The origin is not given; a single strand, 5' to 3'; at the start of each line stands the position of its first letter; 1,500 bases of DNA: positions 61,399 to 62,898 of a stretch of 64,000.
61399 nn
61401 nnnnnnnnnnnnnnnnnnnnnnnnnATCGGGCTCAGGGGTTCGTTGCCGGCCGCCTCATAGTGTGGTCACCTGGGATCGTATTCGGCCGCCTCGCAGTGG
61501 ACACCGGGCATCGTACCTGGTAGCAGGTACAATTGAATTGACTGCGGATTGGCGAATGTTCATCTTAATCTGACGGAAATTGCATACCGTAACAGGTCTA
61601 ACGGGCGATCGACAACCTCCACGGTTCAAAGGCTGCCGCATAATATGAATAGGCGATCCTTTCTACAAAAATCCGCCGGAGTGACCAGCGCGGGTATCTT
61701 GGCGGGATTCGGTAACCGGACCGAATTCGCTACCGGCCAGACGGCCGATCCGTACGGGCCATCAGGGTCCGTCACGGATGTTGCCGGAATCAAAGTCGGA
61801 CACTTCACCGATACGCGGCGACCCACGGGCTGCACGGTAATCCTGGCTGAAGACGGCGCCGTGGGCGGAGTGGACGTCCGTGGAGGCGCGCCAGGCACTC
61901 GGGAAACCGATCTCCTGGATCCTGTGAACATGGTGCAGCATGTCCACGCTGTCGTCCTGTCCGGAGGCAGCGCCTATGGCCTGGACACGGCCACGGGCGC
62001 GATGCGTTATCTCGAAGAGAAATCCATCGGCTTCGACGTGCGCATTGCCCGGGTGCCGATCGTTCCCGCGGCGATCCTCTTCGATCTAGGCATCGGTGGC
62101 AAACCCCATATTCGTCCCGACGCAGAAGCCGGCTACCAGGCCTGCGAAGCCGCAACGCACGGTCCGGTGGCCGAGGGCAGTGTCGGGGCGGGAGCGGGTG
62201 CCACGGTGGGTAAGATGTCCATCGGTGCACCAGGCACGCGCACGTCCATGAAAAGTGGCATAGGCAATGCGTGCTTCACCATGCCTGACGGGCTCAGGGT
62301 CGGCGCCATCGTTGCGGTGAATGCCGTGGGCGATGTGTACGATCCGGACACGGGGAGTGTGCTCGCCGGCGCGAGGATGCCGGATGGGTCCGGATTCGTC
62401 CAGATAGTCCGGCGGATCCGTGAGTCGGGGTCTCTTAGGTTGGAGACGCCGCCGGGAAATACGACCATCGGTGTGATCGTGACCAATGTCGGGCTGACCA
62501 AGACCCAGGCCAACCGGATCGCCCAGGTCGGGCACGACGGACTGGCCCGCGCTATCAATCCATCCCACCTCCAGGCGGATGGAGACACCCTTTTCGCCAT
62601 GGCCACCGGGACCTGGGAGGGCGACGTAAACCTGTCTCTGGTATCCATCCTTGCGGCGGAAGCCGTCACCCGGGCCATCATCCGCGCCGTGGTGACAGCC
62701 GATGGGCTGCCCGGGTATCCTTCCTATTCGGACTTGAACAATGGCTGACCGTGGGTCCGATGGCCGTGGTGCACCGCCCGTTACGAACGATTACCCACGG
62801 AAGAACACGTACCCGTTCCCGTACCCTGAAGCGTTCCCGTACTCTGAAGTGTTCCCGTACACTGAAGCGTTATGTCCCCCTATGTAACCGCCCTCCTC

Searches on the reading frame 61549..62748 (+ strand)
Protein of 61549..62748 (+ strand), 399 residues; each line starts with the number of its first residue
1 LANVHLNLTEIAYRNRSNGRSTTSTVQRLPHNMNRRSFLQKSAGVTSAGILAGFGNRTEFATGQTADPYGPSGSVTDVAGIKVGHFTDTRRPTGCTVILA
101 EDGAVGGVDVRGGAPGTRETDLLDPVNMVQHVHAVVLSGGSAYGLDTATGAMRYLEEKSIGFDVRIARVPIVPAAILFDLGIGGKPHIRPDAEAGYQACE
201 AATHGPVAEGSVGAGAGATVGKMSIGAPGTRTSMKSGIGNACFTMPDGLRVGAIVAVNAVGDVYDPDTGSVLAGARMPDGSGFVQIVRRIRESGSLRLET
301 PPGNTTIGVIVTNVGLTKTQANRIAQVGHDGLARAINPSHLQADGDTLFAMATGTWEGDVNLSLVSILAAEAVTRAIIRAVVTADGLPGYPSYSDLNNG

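Call 48: search_protein_families(library=pfam, proteins=[window:61549-62748:+], max_evalue=0.00001)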
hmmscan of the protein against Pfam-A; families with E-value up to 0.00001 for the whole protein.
window:61549-62748:+ (399 aa): 1 family
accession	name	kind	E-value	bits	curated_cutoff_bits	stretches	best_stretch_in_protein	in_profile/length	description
PF03576.19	Peptidase_S58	-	6.6e-47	160.9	23.9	1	74-390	2-302/307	Peptidase family S58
